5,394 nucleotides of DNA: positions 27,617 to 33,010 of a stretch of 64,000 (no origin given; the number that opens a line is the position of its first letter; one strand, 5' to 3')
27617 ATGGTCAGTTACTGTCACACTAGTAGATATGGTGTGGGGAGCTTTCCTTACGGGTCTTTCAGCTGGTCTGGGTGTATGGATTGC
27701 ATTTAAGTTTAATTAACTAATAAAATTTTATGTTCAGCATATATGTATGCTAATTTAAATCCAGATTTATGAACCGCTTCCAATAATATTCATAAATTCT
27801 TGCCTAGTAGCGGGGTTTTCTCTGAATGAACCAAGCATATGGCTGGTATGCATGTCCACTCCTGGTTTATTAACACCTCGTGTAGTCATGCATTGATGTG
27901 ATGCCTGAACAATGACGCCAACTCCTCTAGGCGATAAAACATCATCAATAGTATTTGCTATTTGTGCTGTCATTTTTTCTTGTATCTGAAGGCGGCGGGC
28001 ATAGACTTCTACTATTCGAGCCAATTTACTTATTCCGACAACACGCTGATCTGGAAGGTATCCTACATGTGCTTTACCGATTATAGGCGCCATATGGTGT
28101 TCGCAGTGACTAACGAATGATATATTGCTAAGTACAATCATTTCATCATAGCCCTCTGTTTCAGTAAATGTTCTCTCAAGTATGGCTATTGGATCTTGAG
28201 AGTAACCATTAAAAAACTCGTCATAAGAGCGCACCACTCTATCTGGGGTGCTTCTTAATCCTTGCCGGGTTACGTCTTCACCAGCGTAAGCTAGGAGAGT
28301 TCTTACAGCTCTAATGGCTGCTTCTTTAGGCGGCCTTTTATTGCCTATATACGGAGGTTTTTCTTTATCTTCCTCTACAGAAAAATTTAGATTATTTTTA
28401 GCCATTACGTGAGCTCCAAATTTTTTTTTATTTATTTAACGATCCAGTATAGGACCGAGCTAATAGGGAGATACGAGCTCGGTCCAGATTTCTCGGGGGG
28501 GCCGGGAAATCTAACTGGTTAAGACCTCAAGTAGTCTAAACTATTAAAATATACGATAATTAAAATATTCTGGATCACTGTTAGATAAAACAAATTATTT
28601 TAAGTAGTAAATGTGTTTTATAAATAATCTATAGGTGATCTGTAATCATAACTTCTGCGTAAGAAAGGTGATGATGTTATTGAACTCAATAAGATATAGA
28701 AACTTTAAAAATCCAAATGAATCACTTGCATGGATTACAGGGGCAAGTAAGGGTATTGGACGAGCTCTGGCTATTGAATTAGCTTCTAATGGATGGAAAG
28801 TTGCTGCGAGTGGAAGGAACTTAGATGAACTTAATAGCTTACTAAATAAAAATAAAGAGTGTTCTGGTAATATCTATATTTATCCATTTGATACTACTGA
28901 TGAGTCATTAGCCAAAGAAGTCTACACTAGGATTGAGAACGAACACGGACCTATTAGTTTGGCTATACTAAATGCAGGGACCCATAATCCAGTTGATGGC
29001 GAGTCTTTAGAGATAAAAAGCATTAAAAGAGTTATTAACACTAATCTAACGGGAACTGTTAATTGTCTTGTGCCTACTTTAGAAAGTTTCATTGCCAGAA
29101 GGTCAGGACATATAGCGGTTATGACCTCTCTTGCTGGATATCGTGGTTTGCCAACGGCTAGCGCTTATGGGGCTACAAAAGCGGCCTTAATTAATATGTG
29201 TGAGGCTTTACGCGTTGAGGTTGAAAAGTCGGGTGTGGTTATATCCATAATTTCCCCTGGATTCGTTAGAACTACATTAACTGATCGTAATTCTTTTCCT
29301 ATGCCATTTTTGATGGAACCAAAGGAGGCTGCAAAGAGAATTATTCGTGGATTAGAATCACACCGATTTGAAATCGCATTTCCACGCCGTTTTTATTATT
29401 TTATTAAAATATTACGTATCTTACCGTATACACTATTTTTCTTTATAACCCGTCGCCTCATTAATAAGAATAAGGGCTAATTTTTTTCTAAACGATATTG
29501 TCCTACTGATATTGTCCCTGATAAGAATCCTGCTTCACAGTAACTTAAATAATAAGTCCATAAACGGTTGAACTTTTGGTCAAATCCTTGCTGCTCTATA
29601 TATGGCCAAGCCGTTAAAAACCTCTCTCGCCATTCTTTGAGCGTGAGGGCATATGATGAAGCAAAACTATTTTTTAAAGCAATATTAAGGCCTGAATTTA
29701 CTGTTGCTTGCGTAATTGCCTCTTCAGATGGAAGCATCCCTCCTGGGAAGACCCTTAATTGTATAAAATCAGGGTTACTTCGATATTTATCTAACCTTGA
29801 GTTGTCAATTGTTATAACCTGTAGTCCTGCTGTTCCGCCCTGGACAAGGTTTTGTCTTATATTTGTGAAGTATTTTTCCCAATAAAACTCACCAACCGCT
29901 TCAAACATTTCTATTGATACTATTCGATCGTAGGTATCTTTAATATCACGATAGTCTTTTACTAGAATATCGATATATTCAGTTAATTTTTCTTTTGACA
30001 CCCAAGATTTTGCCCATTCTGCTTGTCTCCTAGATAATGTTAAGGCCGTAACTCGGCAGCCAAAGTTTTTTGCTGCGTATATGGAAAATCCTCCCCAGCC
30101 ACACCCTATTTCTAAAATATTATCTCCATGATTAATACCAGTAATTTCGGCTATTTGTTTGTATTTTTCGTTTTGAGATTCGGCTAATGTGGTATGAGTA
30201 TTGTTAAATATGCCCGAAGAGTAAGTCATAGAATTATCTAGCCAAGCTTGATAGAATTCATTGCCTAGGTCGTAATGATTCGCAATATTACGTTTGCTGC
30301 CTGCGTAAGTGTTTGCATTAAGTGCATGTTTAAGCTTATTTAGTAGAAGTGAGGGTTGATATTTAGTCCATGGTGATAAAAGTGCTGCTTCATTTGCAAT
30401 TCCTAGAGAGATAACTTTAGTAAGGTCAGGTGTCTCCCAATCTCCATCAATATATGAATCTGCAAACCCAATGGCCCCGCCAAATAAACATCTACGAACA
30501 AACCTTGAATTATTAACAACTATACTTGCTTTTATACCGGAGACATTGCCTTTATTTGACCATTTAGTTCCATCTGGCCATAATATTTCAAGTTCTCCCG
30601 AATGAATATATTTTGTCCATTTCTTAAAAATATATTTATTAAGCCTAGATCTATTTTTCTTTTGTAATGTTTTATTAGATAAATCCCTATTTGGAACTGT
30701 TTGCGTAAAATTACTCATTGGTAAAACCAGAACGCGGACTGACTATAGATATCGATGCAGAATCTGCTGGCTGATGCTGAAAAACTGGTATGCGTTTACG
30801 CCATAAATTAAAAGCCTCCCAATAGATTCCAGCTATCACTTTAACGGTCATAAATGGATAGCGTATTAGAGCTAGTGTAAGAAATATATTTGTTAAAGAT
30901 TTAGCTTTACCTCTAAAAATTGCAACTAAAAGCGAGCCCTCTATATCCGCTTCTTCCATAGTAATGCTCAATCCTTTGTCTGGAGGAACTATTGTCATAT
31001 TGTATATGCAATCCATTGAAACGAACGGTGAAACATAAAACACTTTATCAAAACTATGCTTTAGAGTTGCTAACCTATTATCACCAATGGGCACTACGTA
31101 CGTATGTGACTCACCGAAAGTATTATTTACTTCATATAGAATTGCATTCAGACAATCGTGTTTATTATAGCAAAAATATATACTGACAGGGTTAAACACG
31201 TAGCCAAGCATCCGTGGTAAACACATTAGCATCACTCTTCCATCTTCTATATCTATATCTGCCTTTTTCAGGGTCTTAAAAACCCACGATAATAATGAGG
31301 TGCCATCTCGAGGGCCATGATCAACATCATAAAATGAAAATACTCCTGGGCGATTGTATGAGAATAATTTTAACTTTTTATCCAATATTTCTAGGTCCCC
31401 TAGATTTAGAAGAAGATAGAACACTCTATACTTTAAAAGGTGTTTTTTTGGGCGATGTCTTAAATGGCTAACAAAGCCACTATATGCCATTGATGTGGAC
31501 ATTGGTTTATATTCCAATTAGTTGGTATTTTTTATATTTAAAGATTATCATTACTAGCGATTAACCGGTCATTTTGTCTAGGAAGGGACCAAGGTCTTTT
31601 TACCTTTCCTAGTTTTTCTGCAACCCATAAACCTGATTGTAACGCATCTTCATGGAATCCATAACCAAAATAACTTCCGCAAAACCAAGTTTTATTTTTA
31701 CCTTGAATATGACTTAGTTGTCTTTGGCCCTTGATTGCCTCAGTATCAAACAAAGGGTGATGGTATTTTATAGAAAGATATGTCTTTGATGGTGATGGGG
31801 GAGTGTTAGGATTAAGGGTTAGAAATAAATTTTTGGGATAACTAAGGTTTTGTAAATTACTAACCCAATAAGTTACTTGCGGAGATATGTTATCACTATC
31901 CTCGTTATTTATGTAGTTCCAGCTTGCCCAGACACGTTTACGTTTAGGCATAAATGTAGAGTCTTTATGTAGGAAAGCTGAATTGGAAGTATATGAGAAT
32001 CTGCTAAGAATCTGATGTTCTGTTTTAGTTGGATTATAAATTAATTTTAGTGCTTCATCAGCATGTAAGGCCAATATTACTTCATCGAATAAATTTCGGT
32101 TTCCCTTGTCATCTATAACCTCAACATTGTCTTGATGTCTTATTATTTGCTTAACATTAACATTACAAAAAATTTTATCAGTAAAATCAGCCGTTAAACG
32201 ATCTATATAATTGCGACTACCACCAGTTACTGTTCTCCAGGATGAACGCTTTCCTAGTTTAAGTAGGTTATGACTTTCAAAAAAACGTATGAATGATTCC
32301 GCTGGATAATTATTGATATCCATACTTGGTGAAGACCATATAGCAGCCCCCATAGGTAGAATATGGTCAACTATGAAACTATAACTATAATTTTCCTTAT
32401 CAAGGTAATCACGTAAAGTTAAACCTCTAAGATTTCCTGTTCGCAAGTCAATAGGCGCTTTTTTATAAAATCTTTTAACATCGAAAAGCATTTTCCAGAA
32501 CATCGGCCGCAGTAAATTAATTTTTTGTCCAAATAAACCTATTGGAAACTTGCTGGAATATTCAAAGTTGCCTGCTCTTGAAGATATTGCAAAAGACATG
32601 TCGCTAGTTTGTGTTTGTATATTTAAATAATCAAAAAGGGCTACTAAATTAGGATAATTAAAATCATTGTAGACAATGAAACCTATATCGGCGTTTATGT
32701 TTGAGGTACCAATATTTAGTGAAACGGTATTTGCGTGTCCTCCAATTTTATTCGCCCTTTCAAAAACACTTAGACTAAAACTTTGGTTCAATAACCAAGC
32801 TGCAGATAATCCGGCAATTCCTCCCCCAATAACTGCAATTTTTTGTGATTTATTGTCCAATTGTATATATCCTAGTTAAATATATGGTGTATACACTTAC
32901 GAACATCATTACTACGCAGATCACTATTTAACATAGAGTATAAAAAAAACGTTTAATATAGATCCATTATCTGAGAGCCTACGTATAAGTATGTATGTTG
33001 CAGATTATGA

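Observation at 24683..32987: Six exact and one near copy of an ECF sigma-E/ChrR-type promoter motif, arranged as back-to-back divergent pairs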

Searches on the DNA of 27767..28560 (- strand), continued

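Call 79: search_with_rna_model(model_id=R1, sources=[window, L095, L016, L097, L100, L008, L101, L102, L103, L104, L015], max_evalue=1, make_alignment=true, show_alignments=0)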
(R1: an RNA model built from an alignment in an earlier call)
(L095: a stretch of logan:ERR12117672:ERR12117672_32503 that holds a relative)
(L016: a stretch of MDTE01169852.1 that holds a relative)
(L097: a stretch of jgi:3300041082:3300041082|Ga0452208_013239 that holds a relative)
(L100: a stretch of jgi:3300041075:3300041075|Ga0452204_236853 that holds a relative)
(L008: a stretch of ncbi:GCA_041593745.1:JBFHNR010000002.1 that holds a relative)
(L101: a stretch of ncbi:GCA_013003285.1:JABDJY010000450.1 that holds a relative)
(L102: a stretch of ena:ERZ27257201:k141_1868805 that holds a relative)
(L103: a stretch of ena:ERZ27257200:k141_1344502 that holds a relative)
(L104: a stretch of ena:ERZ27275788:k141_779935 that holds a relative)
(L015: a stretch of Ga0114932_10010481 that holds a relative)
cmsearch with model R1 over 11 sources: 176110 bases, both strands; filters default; matches with E-value up to 1: 12.
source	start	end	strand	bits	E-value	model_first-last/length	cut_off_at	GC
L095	1450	1527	+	89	5.7e-19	1-78/78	no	0.54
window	28443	28520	-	87.5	1.3e-18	1-78/78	no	0.54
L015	6266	6343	+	84.1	8.8e-18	1-78/78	no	0.54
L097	7404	7481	+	76.3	6.6e-16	1-78/78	no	0.67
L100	640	717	+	72.2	6.5e-15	1-78/78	no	0.64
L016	9877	9951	+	66.4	1.6e-13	1-78/78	no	0.44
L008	962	1041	-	46.9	7.6e-09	1-78/78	no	0.66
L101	5588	5669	-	24.1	0.0024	1-78/78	no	0.55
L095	1481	1541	-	19.1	0.038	1-78/78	no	0.41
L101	5559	5638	+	17.2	0.11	1-78/78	no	0.6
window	28415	28493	+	16.9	0.13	1-78/78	no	0.37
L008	948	1014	+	15.9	0.23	1-78/78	no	0.61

Alignment A6: 12 matches aligned to the model, 126 columns, each read 5' to 3' on its own strand. Consensus structure (alignment columns), stored with it:
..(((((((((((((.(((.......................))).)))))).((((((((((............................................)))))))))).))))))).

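Call 85: search_with_rna_model(model_id=R1, sources=[window, L095, L016, L097, L100, L008, L015], max_evalue=0.000001, make_alignment=true, show_alignments=0)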
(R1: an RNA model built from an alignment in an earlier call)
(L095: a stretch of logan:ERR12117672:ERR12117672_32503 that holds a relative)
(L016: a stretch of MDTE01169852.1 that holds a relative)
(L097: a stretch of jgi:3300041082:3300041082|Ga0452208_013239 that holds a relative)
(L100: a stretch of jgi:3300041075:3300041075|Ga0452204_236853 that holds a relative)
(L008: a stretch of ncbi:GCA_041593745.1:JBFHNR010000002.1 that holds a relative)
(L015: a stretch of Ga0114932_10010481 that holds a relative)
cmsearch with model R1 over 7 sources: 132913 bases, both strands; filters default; matches with E-value up to 0.000001: 7.
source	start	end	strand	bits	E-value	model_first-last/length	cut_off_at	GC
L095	1450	1527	+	89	4.3e-19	1-78/78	no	0.54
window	28443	28520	-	87.5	1e-18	1-78/78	no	0.54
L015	6266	6343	+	84.1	6.6e-18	1-78/78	no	0.54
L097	7404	7481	+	76.3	5e-16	1-78/78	no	0.67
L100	640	717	+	72.2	4.9e-15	1-78/78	no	0.64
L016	9877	9951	+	66.4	1.2e-13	1-78/78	no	0.44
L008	962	1041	-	46.9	5.8e-09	1-78/78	no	0.66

Alignment A7: 7 matches aligned to the model, 87 columns, each read 5' to 3' on its own strand. Consensus structure (alignment columns), stored with it:
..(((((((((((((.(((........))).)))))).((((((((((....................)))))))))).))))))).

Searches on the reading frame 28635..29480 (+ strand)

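Call 7: search_protein_families(library=pfam, proteins=[window:28635-29480:+])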
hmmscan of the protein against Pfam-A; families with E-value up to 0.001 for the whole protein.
window:28635-29480:+ (281 aa): 3 families
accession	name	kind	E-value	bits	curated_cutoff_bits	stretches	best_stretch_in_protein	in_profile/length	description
PF00106.31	adh_short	-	1.3e-44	152.5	26.6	1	32-217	3-188/195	short chain dehydrogenase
PF13561.12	adh_short_C2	-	6.7e-28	98.3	27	1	36-219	1-184/236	Enoyl-(Acyl carrier protein) reductase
PF08659.16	KR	-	1.6e-08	35.1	22.6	1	33-195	4-166/180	KR domain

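Call 55: search_protein_families(library=ncbifam, proteins=[window:28674-29480:+], max_evalue=0.00001)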
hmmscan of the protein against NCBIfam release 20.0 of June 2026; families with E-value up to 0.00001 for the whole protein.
window:28674-29480:+ (268 aa): 199 families (the best 25 are shown)
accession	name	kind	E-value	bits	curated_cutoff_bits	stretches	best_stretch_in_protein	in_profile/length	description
NF005437.0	PRK07024.1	equivalog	5.9e-55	186.5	266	1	18-266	6-254/259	SDR family oxidoreductase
NF004765.0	PRK06101.1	equivalog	3.3e-48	163.9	406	1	20-264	5-240/241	SDR family oxidoreductase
NF004825.0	PRK06181.1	equivalog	1.9e-38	132.3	215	1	18-205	8-195/268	SDR family oxidoreductase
NF006099.0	PRK08251.1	equivalog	4.5e-36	124.3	253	1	20-254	8-245/250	SDR family oxidoreductase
NF005878.0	PRK07825.1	subfamily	1.3e-34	119.9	287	1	19-265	12-255/278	short chain dehydrogenase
NF005489.0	PRK07102.1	equivalog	1.7e-33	116.2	267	1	21-255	6-238/243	SDR family oxidoreductase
NF005806.0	PRK07666.1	equivalog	7e-33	113.9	286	1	17-204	8-195/239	3-ketoacyl-ACP reductase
NF005672.0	PRK07454.1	equivalog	8.1e-33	113.6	234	1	16-212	6-202/241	SDR family oxidoreductase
NF009466.0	PRK12826.1-2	subfamily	1.3e-32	113.2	222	1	19-205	6-194/248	3-oxoacyl-ACP reductase FabG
NF005495.0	PRK07109.1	subfamily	2.6e-32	112.4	264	1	13-230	5-231/334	SDR family oxidoreductase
NF004824.0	PRK06180.1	subfamily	4.8e-32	111.2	298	1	17-205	5-190/279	oxidoreductase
TIGR01830.1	3oxo_ACP_reduc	equivalog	5.3e-32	111.4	297.75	1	20-205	2-188/239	3-oxoacyl-[acyl-carrier-protein] reductase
NF005854.0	PRK07775.1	equivalog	5.3e-32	111.2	260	1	13-202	7-196/274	SDR family oxidoreductase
NF004526.0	PRK05872.1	subfamily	9.6e-32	110.3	276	1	17-205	11-197/297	short-chain dehydrogenase/reductase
NF005594.0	PRK07326.1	equivalog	6.4e-31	107.7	271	1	15-207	5-195/237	SDR family oxidoreductase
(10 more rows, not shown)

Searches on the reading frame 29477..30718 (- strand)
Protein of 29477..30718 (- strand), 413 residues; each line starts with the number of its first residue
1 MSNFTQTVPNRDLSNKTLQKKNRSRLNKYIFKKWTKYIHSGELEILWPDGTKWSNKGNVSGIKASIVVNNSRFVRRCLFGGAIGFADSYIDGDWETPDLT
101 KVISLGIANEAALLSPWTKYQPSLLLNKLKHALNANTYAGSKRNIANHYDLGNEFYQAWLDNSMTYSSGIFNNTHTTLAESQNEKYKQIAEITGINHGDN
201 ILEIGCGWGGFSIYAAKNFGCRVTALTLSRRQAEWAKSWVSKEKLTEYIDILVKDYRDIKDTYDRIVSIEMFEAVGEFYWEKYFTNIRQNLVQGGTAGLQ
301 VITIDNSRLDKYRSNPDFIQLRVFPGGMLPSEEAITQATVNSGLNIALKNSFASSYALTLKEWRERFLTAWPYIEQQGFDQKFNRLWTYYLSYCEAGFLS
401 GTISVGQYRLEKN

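Call 7: search_protein_families(library=pfam, proteins=[window:29477-30718:-])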
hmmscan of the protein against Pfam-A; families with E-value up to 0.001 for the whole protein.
window:29477-30718:- (413 aa): 6 families
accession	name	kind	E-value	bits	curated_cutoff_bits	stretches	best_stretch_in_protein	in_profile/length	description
PF02353.26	CMAS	-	2e-77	260.6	27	1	142-407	7-272/273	Mycolic acid cyclopropane synthetase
PF13649.12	Methyltransf_25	-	1.5e-12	48.5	27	1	201-295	1-97/97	Methyltransferase domain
PF08241.18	Methyltransf_11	-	7e-10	39.9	21.2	1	202-296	1-92/95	Methyltransferase domain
PF13489.12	Methyltransf_23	-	1.6e-09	38.1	27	1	195-346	20-161/164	Methyltransferase domain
PF08242.18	Methyltransf_12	-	7.5e-07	30.2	30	1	202-296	1-97/98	Methyltransferase domain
PF01728.25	FtsJ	-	6.5e-06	26.6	24.1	1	185-257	8-81/181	FtsJ-like methyltransferase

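Call 55: search_protein_families(library=ncbifam, proteins=[window:29477-30718:-], max_evalue=0.00001)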
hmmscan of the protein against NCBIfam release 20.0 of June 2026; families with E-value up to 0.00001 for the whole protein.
window:29477-30718:- (413 aa): 9 families
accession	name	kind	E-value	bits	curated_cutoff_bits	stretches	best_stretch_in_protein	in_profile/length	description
NF008686.0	PRK11705.1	equivalog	1.1e-74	251.9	400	1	65-410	38-370/383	cyclopropane fatty acyl phospholipid synthase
NF053839.1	CPFASynBruc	equivalog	1.1e-70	238.7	600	1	34-410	9-382/410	cyclopropane fatty acid synthase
NF040703.1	cyclopro_CfaB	exception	7.9e-56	189.5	650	1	142-407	104-371/393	C17 cyclopropane fatty acid synthase CfaB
NF040660.1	mycolic_MTase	equivalog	4.9e-38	131.3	390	1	144-412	7-283/283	cyclopropane mycolic acid synthase family methyltransferase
NF041675.1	sarc_dimgly_tmase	equivalog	2.9e-09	37.3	550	1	143-268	13-140/278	sarcosine/dimethylglycine N-methyltransferase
NF041943.1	GPPMT_Stmyces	equivalog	3.5e-09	36.9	400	1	147-260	30-140/272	geranyl diphosphate 2-C-methyltransferase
NF043040.1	corrin_prot_MT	hypoth_equivalog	5.1e-09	35.9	180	1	184-296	29-144/216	corrinoid protein-associated methyltransferase CpaM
TIGR01983.1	UbiG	equivalog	9.8e-08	31.6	102.95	1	190-294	49-146/228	bifunctional 2-polyprenyl-6-hydroxyphenol methylase/3-demethylubiquinol 3-O-methyltransferase UbiG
TIGR02021.1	BchM-ChlM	equivalog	2.7e-07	30.2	158.9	1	193-270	48-126/218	magnesium protoporphyrin IX methyltransferase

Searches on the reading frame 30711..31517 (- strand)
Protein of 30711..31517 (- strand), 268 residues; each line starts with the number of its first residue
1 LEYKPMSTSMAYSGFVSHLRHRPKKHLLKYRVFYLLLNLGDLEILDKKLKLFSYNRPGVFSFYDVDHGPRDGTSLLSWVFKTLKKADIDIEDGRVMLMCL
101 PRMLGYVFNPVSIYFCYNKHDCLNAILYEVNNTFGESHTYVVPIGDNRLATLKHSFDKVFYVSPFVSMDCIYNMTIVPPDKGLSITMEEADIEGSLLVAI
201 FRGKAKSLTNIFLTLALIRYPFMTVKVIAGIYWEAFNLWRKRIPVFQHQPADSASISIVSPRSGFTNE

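Call 7: search_protein_families(library=pfam, proteins=[window:30711-31517:-])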
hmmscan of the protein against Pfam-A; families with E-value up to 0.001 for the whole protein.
window:30711-31517:- (268 aa): 1 family
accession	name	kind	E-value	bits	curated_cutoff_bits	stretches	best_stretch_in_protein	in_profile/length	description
PF07103.16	DUF1365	-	7.9e-74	248.7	25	1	12-249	2-233/235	Protein of unknown function (DUF1365)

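Call 19: find_related_loci(query=window:30711-31517:-, collection=genome_contigs, flank=10000)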
Query window:30711-31517:- (268 aa) in genome_contigs; peptide patterns used: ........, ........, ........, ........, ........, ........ (x = any residue, [..] = any of these).
20 stretches matched a pattern; 2 encode a relative of the query (tblastn E <= 1e-3); 2 distinct loci.
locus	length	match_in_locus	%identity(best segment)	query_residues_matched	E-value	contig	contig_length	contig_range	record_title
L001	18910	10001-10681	37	14-239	1e-47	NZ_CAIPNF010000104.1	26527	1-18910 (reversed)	MAG: uncultured Thiocystis sp. isolate Loclat_bin-17750, whole genome shotgun sequence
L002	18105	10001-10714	38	5-239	3e-47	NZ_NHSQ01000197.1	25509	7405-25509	Thiocystis minor strain DSM 178 scaffold0197, whole genome shotgun sequence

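Call 55: search_protein_families(library=ncbifam, proteins=[window:30711-31517:-], max_evalue=0.00001)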
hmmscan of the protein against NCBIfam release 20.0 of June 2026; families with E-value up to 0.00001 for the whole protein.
window:30711-31517:- (268 aa): 0 families

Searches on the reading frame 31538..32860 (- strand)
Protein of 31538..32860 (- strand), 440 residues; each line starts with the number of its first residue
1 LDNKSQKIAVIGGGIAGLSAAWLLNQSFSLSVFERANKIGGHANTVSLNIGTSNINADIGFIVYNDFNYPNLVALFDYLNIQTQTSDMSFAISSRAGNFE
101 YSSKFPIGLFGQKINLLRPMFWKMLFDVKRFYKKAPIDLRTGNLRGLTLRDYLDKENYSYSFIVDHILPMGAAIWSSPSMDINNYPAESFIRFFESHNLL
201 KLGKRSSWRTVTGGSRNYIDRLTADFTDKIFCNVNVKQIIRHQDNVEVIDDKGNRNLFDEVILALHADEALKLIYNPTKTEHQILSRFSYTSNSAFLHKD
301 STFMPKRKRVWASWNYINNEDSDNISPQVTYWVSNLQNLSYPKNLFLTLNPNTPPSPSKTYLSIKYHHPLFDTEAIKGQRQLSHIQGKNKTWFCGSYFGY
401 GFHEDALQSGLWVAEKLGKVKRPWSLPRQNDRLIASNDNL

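Call 7: search_protein_families(library=pfam, proteins=[window:31538-32860:-])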
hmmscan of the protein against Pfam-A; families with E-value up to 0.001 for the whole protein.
window:31538-32860:- (440 aa): 3 families
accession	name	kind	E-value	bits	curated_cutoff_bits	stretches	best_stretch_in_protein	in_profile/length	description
PF01593.30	Amino_oxidase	-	7.1e-18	65.5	19.8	1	15-312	1-301/443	Flavin containing amine oxidoreductase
PF13450.12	NAD_binding_8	-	2.6e-14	53.7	21.9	1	10-79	1-68/68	NAD(P)-binding Rossmann-like domain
PF01266.30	DAO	-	1.9e-06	28.1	27.9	1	7-44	1-39/353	FAD dependent oxidoreductase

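Call 55: search_protein_families(library=ncbifam, proteins=[window:31538-32860:-], max_evalue=0.00001)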
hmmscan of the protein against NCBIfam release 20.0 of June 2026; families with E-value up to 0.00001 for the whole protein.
window:31538-32860:- (440 aa): 5 families
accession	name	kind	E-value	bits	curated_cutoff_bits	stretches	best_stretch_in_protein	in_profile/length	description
NF008841.0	PRK11883.1-1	equivalog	1.1e-15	57.5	517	1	5-85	3-82/453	protoporphyrinogen oxidase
NF005560.0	PRK07233.1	equivalog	6.3e-12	45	252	1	7-48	2-44/435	hypothetical protein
NF008845.0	PRK11883.1-5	equivalog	7.4e-09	34.4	560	0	4-47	3-53/468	protoporphyrinogen oxidase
TIGR03467.1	HpnE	equivalog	1.1e-08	34.9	283.05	1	8-47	1-41/430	hydroxysqualene dehydroxylase HpnE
TIGR00562.1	proto_IX_ox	equivalog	3.5e-06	25.9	97.85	1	6-47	3-47/470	protoporphyrinogen oxidase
